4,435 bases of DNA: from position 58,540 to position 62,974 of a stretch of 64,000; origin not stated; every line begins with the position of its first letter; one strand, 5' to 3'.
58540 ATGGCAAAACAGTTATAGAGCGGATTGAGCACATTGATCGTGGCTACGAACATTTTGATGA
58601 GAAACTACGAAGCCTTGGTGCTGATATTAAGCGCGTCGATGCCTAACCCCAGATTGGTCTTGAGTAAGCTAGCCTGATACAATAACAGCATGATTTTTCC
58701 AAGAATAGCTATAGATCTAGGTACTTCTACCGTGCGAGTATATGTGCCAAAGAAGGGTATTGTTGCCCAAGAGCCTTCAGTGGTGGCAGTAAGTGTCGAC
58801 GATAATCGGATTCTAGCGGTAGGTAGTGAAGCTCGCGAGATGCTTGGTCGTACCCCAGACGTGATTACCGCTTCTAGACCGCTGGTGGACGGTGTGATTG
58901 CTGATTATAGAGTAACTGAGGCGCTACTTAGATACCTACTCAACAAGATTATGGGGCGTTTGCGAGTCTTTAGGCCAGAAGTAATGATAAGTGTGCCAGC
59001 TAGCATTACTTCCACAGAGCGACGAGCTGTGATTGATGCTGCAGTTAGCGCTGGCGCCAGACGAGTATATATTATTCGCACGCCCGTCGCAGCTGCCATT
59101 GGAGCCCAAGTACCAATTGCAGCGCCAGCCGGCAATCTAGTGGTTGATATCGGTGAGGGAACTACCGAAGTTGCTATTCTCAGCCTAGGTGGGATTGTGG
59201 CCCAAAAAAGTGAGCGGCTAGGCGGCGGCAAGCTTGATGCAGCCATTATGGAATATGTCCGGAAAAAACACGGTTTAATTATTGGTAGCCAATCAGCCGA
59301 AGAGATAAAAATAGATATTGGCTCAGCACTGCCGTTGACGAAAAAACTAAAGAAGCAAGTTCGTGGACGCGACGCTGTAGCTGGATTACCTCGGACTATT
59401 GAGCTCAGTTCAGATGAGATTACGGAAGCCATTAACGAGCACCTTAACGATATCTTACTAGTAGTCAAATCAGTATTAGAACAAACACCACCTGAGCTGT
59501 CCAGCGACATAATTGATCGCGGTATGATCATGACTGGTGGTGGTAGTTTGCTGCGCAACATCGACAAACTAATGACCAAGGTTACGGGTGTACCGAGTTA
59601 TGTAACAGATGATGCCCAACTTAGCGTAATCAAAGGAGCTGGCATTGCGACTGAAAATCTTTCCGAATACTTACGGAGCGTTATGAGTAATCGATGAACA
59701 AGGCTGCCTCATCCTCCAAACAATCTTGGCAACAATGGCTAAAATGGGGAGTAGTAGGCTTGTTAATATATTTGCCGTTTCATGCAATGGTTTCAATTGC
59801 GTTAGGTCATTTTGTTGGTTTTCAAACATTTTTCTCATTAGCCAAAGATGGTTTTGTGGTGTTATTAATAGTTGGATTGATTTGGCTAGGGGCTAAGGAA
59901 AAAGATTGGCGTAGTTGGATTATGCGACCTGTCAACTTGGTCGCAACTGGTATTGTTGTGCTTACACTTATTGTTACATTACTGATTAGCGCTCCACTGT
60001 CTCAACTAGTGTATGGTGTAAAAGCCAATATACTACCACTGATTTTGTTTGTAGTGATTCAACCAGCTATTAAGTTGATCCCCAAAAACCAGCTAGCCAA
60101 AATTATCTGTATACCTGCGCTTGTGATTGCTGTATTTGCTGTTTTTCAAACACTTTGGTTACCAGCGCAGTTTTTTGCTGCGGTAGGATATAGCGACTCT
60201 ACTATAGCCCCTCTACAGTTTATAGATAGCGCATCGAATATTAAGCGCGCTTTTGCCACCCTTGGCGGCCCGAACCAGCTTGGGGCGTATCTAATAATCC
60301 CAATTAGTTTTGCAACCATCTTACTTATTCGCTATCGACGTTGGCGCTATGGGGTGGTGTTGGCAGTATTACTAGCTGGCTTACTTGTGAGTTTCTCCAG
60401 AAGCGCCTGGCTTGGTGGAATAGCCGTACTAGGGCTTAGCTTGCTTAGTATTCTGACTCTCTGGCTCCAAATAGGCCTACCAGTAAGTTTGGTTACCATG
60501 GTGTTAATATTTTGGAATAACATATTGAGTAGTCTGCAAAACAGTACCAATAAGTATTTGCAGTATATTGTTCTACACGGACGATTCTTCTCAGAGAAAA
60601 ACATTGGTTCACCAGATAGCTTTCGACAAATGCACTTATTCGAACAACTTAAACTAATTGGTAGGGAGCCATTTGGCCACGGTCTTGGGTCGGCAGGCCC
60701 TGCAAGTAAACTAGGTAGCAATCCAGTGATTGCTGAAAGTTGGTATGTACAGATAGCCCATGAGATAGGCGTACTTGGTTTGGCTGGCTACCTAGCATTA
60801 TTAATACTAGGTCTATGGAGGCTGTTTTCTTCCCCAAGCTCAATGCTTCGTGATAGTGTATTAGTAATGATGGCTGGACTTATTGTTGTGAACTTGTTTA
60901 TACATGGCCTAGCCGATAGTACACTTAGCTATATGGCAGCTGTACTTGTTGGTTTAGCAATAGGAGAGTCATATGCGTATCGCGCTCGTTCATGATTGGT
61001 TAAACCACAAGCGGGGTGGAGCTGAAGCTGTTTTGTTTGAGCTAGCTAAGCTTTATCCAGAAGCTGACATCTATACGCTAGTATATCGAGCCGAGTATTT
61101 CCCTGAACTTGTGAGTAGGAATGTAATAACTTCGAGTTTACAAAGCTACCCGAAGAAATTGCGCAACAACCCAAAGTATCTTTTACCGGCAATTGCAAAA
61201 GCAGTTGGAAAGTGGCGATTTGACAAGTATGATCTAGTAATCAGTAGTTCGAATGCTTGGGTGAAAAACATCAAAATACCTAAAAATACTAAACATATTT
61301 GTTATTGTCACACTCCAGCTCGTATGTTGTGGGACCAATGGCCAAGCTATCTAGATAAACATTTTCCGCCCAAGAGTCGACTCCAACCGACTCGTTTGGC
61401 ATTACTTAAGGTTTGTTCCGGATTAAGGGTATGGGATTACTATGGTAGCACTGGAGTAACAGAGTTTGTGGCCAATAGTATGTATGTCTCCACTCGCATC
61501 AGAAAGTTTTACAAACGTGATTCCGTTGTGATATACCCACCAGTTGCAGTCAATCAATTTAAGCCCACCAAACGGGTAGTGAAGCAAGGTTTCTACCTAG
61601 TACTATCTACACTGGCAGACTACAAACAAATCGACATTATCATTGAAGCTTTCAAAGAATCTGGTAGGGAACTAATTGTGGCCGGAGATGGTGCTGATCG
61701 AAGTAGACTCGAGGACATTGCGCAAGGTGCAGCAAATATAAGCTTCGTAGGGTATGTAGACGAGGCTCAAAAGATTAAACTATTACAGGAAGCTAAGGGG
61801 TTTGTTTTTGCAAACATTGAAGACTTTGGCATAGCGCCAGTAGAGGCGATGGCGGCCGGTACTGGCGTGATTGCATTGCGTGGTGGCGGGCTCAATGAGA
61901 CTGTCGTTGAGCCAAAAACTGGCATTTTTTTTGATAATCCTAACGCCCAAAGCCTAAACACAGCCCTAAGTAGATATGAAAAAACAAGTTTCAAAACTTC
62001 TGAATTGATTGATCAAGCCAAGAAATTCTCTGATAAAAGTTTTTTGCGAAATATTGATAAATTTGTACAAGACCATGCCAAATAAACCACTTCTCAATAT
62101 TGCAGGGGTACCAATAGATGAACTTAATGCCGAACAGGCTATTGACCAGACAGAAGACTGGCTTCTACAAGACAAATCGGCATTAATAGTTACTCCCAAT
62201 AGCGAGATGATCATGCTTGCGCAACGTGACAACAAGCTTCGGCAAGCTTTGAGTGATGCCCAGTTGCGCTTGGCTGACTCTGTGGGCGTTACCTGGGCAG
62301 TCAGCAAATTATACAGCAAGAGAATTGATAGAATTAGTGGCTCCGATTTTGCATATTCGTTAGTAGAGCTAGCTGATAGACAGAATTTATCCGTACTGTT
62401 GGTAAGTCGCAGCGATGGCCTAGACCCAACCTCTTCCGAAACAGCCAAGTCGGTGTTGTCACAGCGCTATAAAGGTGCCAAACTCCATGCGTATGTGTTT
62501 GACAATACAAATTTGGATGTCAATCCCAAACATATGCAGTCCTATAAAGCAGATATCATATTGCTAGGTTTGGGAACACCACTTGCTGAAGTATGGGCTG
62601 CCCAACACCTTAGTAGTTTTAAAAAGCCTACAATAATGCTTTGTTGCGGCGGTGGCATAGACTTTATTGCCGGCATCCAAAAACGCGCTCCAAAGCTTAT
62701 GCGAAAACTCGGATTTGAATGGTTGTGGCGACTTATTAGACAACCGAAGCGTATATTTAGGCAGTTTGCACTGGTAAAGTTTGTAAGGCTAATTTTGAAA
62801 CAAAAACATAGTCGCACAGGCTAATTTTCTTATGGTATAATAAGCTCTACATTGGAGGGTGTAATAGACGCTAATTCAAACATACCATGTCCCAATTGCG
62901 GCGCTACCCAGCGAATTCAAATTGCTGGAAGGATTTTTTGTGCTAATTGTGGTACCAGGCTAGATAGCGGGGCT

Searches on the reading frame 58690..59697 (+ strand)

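Call 69: search_protein_families(library=pfam, proteins=[window:58690-59697:+], max_evalue=0.00001)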
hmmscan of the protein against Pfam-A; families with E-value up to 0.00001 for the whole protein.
window:58690-59697:+ (335 aa): 4 families
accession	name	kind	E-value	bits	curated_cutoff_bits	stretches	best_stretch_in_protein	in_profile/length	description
PF06723.19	MreB_Mbl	-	2e-125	418.4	27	1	5-326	3-324/327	MreB/Mbl protein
PF00012.26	HSP70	-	2.3e-12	46.4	20.6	1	97-322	135-373/599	Hsp70 protein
PF14450.12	FtsA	-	1.2e-10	42.2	31.8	1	151-305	2-109/127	Cell division protein FtsA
PF00022.25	Actin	-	5.3e-08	32.3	27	1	6-194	7-191/410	Actin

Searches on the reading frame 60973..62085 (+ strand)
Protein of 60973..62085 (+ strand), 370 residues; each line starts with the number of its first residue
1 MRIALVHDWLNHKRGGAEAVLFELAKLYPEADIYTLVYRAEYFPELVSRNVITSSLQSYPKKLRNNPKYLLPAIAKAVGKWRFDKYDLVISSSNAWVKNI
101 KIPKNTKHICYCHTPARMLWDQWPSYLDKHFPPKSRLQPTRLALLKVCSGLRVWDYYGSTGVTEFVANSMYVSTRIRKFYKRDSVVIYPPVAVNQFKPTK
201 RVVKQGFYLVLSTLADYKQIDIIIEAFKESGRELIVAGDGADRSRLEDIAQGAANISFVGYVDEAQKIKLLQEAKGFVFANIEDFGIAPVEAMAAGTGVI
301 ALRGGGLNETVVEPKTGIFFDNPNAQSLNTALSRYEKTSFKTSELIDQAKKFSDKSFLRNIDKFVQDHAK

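Call 69: search_protein_families(library=pfam, proteins=[window:60973-62085:+], max_evalue=0.00001)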
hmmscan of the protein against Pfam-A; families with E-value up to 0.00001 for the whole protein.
window:60973-62085:+ (370 aa): 3 families
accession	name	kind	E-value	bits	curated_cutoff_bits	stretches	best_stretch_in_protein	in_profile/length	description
PF00534.26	Glycos_transf_1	-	9.9e-26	90.7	26.4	1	196-351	6-171/172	Glycosyl transferases group 1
PF13692.12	Glyco_trans_1_4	-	6.1e-18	65.9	27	1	211-334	7-138/142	Glycosyl transferases group 1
PF13439.12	Glyco_transf_4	-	7e-08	33.1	28.5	1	15-192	2-167/170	Glycosyltransferase Family 4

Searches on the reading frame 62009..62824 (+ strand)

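Call 69: search_protein_families(library=pfam, proteins=[window:62009-62824:+], max_evalue=0.00001)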
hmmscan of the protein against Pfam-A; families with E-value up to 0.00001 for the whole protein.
window:62009-62824:+ (271 aa): 1 family
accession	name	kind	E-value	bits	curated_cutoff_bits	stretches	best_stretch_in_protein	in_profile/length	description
PF03808.19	Glyco_tran_WecG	-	6.2e-38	130.7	27.4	1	84-252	1-167/168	Glycosyl transferase WecG/TagA/CpsF family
